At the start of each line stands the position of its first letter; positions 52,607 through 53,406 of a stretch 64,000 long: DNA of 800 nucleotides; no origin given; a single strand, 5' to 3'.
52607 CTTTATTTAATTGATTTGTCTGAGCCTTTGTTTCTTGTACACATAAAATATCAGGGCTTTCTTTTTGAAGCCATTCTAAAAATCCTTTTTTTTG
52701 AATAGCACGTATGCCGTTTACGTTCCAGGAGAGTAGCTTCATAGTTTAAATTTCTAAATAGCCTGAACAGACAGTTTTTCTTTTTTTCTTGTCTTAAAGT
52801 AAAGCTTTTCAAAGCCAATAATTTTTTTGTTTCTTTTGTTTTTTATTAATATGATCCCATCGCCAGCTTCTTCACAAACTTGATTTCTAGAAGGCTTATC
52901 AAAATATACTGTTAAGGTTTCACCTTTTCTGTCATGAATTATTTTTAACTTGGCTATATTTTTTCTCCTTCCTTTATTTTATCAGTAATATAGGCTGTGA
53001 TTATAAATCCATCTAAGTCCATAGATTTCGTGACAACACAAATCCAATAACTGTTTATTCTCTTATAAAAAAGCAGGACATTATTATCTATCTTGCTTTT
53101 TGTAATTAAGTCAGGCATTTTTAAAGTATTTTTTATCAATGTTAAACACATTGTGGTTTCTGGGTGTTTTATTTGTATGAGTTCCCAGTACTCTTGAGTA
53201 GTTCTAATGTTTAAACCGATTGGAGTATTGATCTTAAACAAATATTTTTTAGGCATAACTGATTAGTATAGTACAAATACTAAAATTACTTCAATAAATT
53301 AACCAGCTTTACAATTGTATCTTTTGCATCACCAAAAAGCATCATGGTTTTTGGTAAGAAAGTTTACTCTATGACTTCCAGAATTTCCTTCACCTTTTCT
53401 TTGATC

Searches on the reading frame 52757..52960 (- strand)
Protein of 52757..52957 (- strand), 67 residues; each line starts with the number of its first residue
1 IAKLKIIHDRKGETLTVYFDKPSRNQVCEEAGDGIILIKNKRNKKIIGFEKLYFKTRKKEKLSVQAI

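Call 4: search_protein_families(library=pfam, proteins=[window:52770-52960:-], max_evalue=0.01)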
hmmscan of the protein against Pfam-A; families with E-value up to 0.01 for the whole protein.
window:52770-52960:- (63 aa): 0 families

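Call 30: search_protein_families(library=pfam, proteins=[window:52757-52957:-], max_evalue=1)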
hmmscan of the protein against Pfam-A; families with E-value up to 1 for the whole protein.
seq(67 aa): 1 family
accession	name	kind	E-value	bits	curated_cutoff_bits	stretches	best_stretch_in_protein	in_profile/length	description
PF10049.14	DUF2283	-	0.013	16.1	23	1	5-53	1-47/49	Protein of unknown function (DUF2283)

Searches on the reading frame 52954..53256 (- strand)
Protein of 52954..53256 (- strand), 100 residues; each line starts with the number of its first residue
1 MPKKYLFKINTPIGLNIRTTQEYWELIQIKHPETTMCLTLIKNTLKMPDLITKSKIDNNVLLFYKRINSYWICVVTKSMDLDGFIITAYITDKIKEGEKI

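Call 4: search_protein_families(library=pfam, proteins=[window:52954-53256:-], max_evalue=0.01)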
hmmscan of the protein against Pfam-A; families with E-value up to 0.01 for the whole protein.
window:52954-53256:- (100 aa): 0 families

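Call 30: search_protein_families(library=pfam, proteins=[window:52954-53256:-], max_evalue=1)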
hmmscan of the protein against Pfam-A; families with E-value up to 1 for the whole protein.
window:52954-53256:- (100 aa): 1 family
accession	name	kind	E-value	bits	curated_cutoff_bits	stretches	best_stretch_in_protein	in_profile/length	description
PF14076.12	DUF4258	-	0.048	14.4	25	1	40-89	18-70/71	Domain of unknown function (DUF4258)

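Call 62: find_homologous_proteins(query=window:52954-53256:-, max_evalue=0.001)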
Query window:52954-53256:- (100 aa): 49 proteins with E <= 0.001 among 51 candidates.
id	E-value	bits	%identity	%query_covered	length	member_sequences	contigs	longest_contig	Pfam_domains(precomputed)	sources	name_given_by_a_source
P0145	2.9e-60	218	100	100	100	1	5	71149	-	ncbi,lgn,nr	ncbi:MAG: hypothetical protein HYY52_00335 [Candidatus Melainabacteria bacterium]|nr:hypothetical pr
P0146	1.9e-46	174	81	97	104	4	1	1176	-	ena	-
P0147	1.1e-45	171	80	100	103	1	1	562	-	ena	-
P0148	1.2e-44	168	76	100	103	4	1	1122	-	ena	-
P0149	5.8e-44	166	78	100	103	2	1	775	-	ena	-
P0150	9.8e-44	165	79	100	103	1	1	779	-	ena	-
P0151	1.2e-43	165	76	100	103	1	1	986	-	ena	-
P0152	4.4e-43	163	76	100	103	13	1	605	-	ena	-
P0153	4.6e-43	163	76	100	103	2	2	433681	-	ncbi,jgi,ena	-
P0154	5.0e-43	163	74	100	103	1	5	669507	-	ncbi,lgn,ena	-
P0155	7.0e-43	162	77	100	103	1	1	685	-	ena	-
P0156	7.5e-43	162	77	100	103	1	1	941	-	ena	-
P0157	1.4e-42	161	75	100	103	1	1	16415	-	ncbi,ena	-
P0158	2.3e-42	160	74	100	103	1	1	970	-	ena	-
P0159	2.8e-42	160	75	100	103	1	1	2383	-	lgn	-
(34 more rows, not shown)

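Call 63: find_encoding_contigs(protein=P0145, flank=5000, max_places=10)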
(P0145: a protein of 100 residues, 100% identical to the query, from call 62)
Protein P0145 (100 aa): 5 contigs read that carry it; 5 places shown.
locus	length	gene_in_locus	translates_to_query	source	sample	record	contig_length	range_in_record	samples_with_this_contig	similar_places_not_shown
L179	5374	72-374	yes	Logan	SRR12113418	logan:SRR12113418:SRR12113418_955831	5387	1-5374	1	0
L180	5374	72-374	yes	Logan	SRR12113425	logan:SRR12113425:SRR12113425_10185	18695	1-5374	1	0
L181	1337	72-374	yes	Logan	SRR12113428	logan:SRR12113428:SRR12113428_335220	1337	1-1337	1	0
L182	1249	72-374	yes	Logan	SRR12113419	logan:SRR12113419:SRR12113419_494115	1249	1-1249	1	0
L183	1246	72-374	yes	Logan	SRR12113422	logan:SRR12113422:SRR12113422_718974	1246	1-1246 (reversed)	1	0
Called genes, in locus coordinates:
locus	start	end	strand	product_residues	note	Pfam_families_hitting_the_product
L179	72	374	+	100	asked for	-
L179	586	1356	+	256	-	PF03372:Exo_endo_phos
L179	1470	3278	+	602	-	PF13519:VWA_2 (weak), PF00498:FHA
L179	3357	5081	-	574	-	PF00685:Sulfotransfer_1, PF13469:Sulfotransfer_3, PF08241:Methyltransf_11 (weak), PF13649:Methyltransf_25 (weak)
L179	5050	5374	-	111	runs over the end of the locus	?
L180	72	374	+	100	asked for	-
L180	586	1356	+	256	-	PF03372:Exo_endo_phos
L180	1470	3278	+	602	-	PF13519:VWA_2 (weak), PF00498:FHA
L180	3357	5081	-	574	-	PF00685:Sulfotransfer_1, PF13469:Sulfotransfer_3, PF08241:Methyltransf_11 (weak), PF13649:Methyltransf_25 (weak)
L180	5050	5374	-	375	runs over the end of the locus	PF00535:Glycos_transf_2, PF10111:Glyco_tranf_2_2, PF13641:Glyco_tranf_2_3 (weak)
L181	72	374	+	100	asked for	-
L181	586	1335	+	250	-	?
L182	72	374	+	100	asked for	-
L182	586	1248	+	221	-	?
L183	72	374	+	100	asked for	-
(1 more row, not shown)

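Call 69: find_related_loci(query=A2, collection=viral_contigs, flank=4000)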
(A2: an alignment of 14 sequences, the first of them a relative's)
Query A2 (100 aa) in viral_contigs; peptide patterns used: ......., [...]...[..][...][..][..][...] (x = any residue, [..] = any of these).
188 stretches matched a pattern, but none encodes a relative of the query by tblastn (E <= 1e-3).
